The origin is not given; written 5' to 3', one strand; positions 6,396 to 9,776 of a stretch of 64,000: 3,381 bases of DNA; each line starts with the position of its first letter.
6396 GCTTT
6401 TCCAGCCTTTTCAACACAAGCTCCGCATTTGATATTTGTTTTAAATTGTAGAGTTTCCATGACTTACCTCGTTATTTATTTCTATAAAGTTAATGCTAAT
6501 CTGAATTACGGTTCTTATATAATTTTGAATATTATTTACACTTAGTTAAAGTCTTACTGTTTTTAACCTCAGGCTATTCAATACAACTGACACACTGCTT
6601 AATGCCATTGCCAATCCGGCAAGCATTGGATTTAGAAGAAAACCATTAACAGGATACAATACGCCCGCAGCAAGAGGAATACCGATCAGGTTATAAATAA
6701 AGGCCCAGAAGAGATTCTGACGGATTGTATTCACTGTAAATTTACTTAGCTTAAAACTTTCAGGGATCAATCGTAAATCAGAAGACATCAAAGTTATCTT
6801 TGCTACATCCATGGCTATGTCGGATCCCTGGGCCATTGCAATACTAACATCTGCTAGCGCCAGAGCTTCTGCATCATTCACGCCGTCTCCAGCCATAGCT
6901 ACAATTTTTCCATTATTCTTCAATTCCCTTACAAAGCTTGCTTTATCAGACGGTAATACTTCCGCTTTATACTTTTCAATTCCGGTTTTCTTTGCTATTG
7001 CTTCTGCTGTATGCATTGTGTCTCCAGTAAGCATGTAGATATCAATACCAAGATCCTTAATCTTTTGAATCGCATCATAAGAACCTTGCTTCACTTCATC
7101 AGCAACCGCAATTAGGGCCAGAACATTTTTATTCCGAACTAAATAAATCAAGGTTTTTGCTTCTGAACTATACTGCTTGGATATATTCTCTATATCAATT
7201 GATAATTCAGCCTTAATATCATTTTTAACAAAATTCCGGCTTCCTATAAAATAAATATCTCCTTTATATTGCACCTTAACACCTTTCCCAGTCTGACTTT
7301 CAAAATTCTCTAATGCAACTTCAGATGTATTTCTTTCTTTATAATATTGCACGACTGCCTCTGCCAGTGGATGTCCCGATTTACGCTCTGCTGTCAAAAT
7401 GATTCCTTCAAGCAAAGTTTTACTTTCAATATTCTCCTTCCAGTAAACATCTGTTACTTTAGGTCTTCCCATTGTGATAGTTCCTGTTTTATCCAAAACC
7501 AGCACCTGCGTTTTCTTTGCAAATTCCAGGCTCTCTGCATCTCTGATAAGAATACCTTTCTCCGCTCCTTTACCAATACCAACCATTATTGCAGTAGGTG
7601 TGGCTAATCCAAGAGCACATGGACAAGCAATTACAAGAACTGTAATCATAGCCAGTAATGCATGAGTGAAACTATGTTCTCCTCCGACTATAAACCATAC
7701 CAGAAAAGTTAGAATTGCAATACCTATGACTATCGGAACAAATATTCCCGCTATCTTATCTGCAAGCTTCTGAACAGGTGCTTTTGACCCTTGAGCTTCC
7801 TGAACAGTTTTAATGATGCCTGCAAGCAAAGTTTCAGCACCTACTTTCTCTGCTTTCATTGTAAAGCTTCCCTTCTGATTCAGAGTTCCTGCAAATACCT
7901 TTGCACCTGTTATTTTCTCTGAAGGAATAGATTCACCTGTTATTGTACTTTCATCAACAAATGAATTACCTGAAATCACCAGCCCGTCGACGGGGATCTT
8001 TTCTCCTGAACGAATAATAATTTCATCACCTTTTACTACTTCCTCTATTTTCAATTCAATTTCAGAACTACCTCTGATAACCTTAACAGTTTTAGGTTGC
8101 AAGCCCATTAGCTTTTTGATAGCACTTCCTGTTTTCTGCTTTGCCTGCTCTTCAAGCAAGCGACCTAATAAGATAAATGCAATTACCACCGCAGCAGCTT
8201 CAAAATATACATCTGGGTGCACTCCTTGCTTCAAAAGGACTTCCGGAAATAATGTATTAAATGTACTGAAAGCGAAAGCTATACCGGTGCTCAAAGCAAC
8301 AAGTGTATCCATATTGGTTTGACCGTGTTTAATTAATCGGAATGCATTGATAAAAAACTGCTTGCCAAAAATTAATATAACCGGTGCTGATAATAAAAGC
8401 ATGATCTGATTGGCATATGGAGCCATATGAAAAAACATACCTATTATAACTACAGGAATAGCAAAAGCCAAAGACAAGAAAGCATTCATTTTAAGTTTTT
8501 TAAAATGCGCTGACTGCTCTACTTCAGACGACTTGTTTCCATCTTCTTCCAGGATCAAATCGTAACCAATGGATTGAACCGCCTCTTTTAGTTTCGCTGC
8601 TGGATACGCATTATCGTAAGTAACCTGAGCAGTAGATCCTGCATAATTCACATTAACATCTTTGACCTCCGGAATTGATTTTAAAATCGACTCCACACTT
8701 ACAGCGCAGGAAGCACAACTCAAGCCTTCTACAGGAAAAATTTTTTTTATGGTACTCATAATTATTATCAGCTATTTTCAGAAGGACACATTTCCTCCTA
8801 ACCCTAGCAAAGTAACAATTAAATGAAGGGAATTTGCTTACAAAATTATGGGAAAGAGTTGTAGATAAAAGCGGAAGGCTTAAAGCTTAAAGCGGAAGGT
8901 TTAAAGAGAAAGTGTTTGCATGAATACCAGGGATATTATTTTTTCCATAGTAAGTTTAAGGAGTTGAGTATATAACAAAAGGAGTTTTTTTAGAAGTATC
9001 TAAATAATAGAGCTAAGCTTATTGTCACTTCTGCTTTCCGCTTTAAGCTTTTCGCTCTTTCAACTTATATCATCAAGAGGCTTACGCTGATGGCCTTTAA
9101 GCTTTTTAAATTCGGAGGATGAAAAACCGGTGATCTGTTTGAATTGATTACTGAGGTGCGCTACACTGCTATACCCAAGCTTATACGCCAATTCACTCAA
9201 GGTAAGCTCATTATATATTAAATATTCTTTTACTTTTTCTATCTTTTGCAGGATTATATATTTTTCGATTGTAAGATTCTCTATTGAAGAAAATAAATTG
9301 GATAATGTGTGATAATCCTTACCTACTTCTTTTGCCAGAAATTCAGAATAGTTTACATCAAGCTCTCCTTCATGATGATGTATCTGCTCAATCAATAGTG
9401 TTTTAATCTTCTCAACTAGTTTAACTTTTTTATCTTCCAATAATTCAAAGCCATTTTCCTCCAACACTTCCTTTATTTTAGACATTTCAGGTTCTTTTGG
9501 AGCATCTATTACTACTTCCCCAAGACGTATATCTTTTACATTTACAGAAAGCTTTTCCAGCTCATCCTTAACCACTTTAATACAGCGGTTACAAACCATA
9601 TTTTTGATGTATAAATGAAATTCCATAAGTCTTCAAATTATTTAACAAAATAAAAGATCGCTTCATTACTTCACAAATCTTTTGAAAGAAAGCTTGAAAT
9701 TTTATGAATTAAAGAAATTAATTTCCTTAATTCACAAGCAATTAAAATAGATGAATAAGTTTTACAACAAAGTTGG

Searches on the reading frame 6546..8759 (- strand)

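Call 46: search_protein_families(library=pfam, proteins=[window:6546-8759:-], max_evalue=0.00001)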
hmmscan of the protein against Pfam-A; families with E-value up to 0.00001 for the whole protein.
window:6546-8759:- (737 aa): 4 families
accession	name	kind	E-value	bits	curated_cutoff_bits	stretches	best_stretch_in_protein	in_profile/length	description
PF00122.25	E1-E2_ATPase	-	6.6e-57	192.4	28.1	1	220-401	2-181/181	E1-E2 ATPase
PF00702.32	Hydrolase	-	6.7e-32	111.9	26.4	1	419-637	3-191/191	haloacid dehalogenase-like hydrolase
PF00403.32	HMA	-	4.5e-14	53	24.8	1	8-67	2-62/62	Heavy-metal-associated domain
PF08282.18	Hydrolase_3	-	4.4e-06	27.1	20.9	0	613-659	199-245/255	haloacid dehalogenase-like hydrolase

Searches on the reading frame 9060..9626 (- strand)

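Call 46: search_protein_families(library=pfam, proteins=[window:9060-9626:-], max_evalue=0.00001)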
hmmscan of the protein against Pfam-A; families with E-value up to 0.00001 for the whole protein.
window:9060-9626:- (188 aa): 2 families
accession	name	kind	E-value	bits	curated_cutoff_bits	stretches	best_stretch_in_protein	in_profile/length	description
PF12833.13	HTH_18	-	9.1e-14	52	33.6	1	97-175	1-79/80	Helix-turn-helix domain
PF00165.29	HTH_AraC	-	8e-09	35.9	26.6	0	140-172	8-39/42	Bacterial regulatory helix-turn-helix proteins, AraC family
